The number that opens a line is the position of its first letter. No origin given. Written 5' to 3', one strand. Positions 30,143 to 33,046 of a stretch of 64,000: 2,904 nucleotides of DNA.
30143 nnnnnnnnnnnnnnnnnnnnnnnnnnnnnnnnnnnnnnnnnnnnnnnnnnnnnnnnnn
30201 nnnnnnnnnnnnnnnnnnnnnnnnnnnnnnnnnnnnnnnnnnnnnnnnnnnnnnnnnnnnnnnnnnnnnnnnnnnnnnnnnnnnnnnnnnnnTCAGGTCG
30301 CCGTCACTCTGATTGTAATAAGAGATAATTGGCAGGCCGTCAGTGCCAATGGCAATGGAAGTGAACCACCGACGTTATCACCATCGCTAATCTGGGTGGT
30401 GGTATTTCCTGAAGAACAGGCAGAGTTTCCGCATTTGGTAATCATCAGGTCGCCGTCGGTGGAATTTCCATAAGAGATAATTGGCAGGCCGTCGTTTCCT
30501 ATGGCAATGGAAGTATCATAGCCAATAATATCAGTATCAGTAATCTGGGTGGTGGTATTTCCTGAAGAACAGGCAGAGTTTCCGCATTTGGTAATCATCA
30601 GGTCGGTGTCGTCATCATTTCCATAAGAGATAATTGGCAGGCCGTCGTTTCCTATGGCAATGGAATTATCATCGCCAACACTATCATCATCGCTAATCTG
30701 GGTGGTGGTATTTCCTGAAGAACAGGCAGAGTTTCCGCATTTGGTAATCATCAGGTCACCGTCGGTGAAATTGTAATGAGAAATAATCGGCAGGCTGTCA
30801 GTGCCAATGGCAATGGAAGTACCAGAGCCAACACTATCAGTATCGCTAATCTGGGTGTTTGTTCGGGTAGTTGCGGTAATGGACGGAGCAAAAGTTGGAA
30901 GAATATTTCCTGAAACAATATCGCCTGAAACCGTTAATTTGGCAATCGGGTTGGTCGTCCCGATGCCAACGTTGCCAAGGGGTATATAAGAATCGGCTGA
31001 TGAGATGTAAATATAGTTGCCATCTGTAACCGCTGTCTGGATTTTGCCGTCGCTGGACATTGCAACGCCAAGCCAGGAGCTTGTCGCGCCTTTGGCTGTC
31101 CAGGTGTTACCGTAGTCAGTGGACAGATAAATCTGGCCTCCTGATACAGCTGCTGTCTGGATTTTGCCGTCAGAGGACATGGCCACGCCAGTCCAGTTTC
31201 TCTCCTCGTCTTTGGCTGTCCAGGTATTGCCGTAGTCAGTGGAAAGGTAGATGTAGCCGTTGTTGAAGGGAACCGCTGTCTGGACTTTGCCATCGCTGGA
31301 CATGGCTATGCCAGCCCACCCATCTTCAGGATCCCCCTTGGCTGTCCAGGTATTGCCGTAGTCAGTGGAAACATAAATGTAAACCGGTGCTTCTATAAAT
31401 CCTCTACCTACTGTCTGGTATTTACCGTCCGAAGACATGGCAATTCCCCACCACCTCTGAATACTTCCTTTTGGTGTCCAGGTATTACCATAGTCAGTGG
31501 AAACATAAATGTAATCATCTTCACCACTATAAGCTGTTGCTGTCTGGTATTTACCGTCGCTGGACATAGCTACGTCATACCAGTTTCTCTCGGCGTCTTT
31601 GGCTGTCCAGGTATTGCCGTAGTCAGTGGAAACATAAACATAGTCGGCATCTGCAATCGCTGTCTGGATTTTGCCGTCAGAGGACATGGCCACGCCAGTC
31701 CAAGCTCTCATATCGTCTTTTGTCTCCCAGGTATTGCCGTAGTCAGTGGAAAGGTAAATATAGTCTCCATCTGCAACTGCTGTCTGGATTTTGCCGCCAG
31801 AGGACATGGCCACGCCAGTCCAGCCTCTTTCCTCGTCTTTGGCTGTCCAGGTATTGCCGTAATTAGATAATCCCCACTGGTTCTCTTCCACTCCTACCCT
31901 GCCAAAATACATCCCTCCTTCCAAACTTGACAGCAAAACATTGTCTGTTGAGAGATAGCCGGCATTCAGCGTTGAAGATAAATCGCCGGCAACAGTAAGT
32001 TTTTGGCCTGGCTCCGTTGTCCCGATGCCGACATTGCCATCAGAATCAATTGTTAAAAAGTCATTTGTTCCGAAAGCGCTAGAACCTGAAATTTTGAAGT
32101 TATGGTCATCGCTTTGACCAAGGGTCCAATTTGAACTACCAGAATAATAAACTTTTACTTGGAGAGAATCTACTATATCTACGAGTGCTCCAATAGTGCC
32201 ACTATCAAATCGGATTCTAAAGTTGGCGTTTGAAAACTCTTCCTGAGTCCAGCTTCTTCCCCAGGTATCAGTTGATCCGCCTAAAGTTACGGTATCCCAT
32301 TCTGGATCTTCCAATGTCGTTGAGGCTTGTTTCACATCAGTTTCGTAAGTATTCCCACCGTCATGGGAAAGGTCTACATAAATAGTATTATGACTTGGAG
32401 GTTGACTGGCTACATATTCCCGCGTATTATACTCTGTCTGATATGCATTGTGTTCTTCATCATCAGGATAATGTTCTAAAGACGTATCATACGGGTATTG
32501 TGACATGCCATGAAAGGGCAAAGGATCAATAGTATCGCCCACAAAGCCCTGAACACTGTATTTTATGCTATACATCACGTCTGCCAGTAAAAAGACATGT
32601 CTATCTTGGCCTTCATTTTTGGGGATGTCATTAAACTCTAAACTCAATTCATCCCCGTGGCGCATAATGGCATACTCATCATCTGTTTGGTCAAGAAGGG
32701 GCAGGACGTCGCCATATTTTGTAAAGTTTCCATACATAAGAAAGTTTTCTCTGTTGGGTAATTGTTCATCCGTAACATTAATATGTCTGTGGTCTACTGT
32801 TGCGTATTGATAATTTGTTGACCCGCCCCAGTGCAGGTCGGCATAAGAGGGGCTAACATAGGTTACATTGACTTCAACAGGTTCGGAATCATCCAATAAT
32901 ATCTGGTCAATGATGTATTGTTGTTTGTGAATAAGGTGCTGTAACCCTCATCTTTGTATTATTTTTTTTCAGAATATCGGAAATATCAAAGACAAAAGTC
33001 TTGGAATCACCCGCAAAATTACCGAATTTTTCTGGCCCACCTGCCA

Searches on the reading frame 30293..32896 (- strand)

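Call 5: search_protein_families(library=pfam, proteins=[window:30293-32896:-], max_evalue=0.1)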
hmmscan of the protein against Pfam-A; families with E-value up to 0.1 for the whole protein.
window:30293-32896:- (867 aa): 6 families
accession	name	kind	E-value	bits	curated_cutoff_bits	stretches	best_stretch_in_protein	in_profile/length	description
PF15899.11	BNR_6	-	2.7e-11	42.8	27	0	507-518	1-12/14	BNR-Asp box repeat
PF15902.12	Sortilin-Vps10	-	6.4e-09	35.5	33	2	420-474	3-58/446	Sortilin, neurotensin receptor 3,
PF24316.1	Tli3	-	7.6e-08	33.2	27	0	547-591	84-127/129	T6SS Tli3 immunity protein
PF02012.26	BNR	-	0.011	16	27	0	464-474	1-11/12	BNR/Asp-box repeat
PF18505.6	DUF5619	-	0.053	14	25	0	352-381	54-83/85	Domain of unknown function (DUF5619)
PF18597.7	SH3_19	-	0.082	13.2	25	0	584-602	21-39/52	Myosin X N-terminal SH3 domain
